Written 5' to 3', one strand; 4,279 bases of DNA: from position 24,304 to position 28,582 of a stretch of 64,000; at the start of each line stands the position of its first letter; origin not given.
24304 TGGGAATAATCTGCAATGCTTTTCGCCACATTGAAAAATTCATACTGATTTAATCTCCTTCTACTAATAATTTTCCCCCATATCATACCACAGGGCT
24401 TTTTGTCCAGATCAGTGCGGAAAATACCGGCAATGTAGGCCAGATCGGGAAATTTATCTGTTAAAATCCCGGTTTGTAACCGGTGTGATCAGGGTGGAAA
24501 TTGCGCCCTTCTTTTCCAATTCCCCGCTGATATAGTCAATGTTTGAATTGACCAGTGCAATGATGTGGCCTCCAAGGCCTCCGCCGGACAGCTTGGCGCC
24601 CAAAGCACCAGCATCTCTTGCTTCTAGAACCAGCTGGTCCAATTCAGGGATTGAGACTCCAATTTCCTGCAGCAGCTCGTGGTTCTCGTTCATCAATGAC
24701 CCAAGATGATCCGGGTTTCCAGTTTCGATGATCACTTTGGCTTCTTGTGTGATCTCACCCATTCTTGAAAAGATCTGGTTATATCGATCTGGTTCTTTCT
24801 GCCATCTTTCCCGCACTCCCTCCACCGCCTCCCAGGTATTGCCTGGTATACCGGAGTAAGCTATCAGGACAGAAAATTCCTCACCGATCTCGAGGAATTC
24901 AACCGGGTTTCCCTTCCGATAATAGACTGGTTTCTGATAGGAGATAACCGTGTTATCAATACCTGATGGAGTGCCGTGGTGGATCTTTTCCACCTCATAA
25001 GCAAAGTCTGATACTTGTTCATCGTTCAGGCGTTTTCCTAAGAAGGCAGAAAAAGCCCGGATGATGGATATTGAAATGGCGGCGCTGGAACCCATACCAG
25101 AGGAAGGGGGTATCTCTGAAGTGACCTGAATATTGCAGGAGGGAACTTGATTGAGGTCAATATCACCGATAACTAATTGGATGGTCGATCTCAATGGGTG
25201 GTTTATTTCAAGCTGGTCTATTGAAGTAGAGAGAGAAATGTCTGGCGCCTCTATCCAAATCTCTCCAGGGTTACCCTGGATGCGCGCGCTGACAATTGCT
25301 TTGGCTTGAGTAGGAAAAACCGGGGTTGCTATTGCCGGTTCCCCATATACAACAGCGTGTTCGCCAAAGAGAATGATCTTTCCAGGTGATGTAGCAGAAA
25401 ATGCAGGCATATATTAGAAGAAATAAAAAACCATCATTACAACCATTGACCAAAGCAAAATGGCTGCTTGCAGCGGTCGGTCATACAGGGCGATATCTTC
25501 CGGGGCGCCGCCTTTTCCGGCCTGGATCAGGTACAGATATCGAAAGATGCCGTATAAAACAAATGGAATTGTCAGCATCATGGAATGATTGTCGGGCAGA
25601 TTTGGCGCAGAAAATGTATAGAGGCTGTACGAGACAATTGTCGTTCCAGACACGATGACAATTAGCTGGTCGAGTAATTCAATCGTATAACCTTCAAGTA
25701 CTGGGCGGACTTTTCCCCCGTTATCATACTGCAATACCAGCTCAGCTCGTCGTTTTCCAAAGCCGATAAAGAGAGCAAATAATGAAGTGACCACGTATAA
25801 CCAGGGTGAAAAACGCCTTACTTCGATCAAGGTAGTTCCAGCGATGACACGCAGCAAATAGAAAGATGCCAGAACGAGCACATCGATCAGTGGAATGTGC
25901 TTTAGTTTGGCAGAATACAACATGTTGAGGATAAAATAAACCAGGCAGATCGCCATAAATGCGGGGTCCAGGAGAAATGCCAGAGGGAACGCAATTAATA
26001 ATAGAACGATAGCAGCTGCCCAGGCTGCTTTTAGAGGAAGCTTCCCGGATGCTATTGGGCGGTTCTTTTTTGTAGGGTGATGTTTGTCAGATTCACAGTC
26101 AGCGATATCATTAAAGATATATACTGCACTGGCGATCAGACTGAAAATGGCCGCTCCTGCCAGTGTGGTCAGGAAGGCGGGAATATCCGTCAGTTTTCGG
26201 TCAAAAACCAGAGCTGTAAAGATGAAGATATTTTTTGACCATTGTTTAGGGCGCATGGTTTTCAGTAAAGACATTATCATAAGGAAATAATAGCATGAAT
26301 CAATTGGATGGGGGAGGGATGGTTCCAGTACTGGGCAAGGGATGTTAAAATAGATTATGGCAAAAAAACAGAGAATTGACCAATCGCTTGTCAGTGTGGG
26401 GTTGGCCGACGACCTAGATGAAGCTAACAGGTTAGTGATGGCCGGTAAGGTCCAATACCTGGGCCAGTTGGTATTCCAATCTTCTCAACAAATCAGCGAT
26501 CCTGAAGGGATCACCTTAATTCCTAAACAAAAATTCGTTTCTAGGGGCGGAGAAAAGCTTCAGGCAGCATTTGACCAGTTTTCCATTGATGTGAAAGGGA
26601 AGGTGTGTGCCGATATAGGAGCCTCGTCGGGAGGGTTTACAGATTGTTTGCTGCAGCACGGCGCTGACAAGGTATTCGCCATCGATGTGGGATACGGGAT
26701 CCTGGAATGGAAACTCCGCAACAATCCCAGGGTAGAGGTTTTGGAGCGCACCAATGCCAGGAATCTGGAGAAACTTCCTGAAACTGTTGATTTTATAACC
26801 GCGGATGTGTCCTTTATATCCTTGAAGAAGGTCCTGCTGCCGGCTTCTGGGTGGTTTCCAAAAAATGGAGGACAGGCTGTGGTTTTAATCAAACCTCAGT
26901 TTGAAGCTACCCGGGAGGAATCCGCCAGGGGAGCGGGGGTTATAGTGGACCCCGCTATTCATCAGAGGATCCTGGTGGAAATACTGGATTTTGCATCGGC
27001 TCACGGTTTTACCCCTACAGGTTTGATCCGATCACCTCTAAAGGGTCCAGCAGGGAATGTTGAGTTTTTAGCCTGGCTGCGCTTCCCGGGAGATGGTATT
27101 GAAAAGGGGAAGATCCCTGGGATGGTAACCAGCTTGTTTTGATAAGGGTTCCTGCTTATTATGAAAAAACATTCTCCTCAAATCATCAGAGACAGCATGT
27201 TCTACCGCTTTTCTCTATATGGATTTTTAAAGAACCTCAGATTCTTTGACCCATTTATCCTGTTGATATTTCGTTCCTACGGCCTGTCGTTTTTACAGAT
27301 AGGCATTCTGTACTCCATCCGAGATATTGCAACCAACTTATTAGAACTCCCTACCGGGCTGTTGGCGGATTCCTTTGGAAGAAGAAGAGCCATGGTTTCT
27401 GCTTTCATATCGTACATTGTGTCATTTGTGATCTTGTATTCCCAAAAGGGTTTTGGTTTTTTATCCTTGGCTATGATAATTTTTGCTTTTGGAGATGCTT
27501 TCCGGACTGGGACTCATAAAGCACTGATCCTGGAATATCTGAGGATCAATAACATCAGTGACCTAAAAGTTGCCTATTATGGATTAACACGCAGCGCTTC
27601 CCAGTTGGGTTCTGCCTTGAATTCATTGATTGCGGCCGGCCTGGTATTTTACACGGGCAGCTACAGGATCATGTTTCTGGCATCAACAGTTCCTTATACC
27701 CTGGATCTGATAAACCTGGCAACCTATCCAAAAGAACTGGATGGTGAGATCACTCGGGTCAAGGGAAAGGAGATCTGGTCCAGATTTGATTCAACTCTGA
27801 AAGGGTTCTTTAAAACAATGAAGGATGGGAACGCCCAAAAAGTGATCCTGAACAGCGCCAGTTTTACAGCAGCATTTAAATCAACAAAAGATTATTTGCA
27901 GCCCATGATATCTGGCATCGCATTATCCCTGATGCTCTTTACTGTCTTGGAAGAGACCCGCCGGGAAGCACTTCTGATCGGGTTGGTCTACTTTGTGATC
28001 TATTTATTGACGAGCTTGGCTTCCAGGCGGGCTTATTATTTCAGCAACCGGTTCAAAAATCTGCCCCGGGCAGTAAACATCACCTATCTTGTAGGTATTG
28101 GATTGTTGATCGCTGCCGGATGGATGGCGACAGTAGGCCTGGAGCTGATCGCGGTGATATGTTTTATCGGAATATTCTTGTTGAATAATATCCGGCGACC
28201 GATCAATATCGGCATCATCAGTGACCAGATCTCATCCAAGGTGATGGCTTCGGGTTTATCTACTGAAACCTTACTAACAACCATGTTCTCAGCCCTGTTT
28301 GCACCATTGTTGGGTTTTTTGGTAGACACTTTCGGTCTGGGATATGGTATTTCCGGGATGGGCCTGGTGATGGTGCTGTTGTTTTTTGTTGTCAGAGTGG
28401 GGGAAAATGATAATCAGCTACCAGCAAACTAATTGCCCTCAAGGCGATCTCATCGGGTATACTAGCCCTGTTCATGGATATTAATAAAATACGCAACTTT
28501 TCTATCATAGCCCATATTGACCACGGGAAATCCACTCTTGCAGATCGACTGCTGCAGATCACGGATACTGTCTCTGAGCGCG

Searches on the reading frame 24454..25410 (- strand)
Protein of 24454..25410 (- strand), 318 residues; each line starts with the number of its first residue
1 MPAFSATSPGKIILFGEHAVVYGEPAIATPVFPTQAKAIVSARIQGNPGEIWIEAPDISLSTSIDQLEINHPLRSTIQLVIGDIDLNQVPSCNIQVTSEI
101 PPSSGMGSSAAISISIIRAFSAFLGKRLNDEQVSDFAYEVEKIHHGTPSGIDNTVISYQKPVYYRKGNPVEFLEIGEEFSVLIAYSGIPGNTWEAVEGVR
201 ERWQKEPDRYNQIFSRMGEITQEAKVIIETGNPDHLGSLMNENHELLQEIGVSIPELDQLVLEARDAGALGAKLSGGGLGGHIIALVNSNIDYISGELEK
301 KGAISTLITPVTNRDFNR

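Call 6: search_protein_families(library=pfam, proteins=[window:24454-25410:-], max_evalue=0.01)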
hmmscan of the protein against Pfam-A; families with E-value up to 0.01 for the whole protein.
window:24454-25410:- (318 aa): 2 families
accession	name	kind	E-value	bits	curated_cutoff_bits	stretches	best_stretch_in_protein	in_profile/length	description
PF00288.32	GHMP_kinases_N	-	4e-17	62.6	22.3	1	87-158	15-84/87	GHMP kinases N terminal domain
PF08544.19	GHMP_kinases_C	-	3.5e-12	47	21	1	229-288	6-67/85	GHMP kinases C terminal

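Call 45: search_protein_families(library=ncbifam, proteins=[window:24454-25410:-], max_evalue=0.00001)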
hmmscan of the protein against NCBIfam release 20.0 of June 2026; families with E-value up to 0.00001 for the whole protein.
window:24454-25410:- (318 aa): 14 families
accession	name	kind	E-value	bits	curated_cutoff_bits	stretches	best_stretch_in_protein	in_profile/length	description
TIGR00549.1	mevalon_kin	equivalog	1.1e-81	274.3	163.05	1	8-286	1-276/276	mevalonate kinase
NF003036.0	PRK03926.1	equivalog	3.1e-59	200.5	403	1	5-313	3-293/302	mevalonate kinase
NF003006.0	PRK03817.1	equivalog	1.7e-20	73.3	443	2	223-299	248-326/352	galactokinase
NF001816.0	PRK00555.1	equivalog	3.2e-14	52.7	509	1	234-290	270-327/363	galactokinase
TIGR00131.1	gal_kin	equivalog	4.6e-14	52.1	226.65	1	224-294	285-358/388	galactokinase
NF003705.0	PRK05322.1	equivalog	5.6e-13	48.4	385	1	221-290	281-352/388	galactokinase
NF003472.0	PRK05101.1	equivalog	9.6e-13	47.8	499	1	221-292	275-350/382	galactokinase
NF002288.1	PRK01212.1-4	equivalog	1.4e-12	47.2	194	1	85-288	70-266/303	homoserine kinase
TIGR01220.1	Pmev_kin_Gr_pos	equivalog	3.8e-10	39.4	165.7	0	169-302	206-346/358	phosphomevalonate kinase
TIGR00191.1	thrB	equivalog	7.7e-10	38.1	168.25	1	86-144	76-132/304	homoserine kinase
NF049969.1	GlMnHpPKinHddA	equivalog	3.6e-09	36.5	600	0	91-147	97-153/338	D-glycero-D-manno-heptose 7-phosphate kinase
NF040957.1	Arch_PMK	equivalog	6.2e-09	35.8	500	1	104-302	92-301/316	phosphomevalonate kinase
NF009948.0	PRK13412.1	equivalog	1.1e-07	30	721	0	93-141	728-776/974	bifunctional fucokinase/fucose-1-phosphate guanylyltransferase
TIGR01920.1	Shik_kin_archae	equivalog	5.9e-07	29.1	126.85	1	90-135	67-113/266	shikimate kinase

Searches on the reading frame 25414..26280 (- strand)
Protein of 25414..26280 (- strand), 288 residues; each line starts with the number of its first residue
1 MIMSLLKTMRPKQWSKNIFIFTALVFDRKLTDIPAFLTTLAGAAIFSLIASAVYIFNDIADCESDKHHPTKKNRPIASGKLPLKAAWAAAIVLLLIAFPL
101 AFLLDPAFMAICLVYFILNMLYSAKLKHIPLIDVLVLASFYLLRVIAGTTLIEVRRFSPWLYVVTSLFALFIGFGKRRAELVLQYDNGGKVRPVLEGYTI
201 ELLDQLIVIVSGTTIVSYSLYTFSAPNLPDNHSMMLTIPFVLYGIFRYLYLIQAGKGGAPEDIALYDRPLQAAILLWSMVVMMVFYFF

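Call 6: search_protein_families(library=pfam, proteins=[window:25414-26280:-], max_evalue=0.01)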
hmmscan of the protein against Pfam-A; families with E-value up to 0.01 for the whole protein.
window:25414-26280:- (288 aa): 1 family
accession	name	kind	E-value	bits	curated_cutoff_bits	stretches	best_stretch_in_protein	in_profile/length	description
PF01040.23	UbiA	-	1.3e-23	84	34.2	1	22-257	7-237/250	UbiA prenyltransferase family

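Call 45: search_protein_families(library=ncbifam, proteins=[window:25414-26280:-], max_evalue=0.00001)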
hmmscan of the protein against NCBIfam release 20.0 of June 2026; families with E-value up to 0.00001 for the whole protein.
window:25414-26280:- (288 aa): 16 families
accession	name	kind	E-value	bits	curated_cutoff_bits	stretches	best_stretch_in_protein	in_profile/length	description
NF008977.0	PRK12324.1-2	equivalog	5.8e-77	259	234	1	1-286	1-288/297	decaprenyl-phosphate phosphoribosyltransferase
NF008978.0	PRK12324.1-4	equivalog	1.5e-72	244.3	207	1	3-287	33-321/322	decaprenyl-phosphate phosphoribosyltransferase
NF008976.0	PRK12324.1-1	equivalog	1.4e-54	185.6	474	1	3-287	19-305/306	decaprenyl-phosphate phosphoribosyltransferase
NF006088.0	PRK08238.1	equivalog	2.4e-54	184.8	351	1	4-251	194-445/482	UbiA family prenyltransferase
NF009523.0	PRK12884.1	equivalog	1.9e-17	63.4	269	1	34-176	35-171/279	prenyltransferase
TIGR01475.1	ubiA_other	subfamily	8.2e-12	45.1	180.8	1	19-227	20-227/282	UbiA-like polyprenyltransferase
NF009521.0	PRK12882.1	equivalog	5e-10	39.1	296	1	38-138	41-138/280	geranylgeranylglycerol-phosphate geranylgeranyltransferase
NF005742.0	PRK07566.1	equivalog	5.9e-10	38.8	313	1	48-170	77-201/315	chlorophyll synthase ChlG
NF009522.0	PRK12883.1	equivalog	8.5e-10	38.6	353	1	43-149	43-147/279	geranylgeranylglycerol-phosphate geranylgeranyltransferase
TIGR01473.1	cyoE_ctaB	equivalog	1.9e-09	37.7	210.3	1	5-129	3-129/281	heme o synthase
TIGR01474.1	ubiA_proteo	equivalog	2.5e-09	37.1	275.45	1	48-150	52-153/282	4-hydroxybenzoate octaprenyltransferase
NF009609.0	PRK13106.1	equivalog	5e-09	36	349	1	40-186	53-205/301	prenyltransferase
NF035940.1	prenyl_rel_EboC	equivalog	8.8e-09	35.2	250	1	48-160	51-160/292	UbiA-like protein EboC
NF009514.0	PRK12873.1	equivalog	1.1e-06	28.3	246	1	49-119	59-129/297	4-hydroxybenzoate polyprenyltransferase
NF003348.0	PRK04375.1-1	equivalog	1.7e-06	27.6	285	1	24-127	27-129/292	heme o synthase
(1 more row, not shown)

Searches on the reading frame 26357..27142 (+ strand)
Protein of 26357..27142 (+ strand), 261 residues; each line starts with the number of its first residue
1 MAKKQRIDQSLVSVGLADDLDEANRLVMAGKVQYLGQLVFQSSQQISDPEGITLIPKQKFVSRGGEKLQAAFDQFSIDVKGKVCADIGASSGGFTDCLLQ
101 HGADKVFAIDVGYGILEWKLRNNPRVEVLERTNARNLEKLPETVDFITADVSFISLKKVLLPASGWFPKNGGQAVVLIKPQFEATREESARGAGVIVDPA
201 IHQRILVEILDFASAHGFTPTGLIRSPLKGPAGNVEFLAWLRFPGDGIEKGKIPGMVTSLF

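Call 6: search_protein_families(library=pfam, proteins=[window:26357-27142:+], max_evalue=0.01)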
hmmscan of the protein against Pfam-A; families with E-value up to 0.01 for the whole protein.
window:26357-27142:+ (261 aa): 1 family
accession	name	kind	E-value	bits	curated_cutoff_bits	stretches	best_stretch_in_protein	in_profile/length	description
PF01728.25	FtsJ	-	1.5e-39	136.2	24.1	1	60-243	1-181/181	FtsJ-like methyltransferase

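Call 45: search_protein_families(library=ncbifam, proteins=[window:26357-27142:+], max_evalue=0.00001)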
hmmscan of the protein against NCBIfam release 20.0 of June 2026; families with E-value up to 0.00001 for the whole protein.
window:26357-27142:+ (261 aa): 2 families
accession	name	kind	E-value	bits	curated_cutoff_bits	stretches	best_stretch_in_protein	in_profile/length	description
TIGR00478.1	tly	subfamily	2.1e-60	203.9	185.8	1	6-236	1-228/228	TlyA family rRNA (cytidine-2'-O)-methyltransferase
NF049952.1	23rRNACMtaseTlyA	equivalog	1.6e-44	152.2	250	1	6-240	2-233/236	23S rRNA (cytidine-2'-O)-methyltransferase TlyA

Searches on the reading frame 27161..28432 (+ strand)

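Call 6: search_protein_families(library=pfam, proteins=[window:27161-28432:+], max_evalue=0.01)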
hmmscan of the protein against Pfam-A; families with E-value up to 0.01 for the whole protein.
window:27161-28432:+ (423 aa): 4 families
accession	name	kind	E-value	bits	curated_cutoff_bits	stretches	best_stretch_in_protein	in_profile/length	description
PF07690.21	MFS_1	-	9.1e-14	51.6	33.4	1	29-356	15-322/347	Major Facilitator Superfamily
PF12832.13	MFS_1_like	-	9.4e-05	22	25.2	1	28-404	17-343/373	MFS_1 like family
PF05631.20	MFS_5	-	0.00037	20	25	1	30-106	54-126/356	Sugar-tranasporters, 12 TM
PF05977.19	MFS_3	-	0.0025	16.8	27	1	60-166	60-175/524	Transmembrane secretion effector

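Call 45: search_protein_families(library=ncbifam, proteins=[window:27161-28432:+], max_evalue=0.00001)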
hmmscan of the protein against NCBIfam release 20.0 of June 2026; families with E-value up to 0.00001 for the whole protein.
window:27161-28432:+ (423 aa): 1 family
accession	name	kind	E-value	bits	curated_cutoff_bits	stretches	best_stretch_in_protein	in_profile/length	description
NF000049.1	tet_MFS_40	exception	5.4e-08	32.4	800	1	44-125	42-123/406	tetracycline efflux MFS transporter Tet(40)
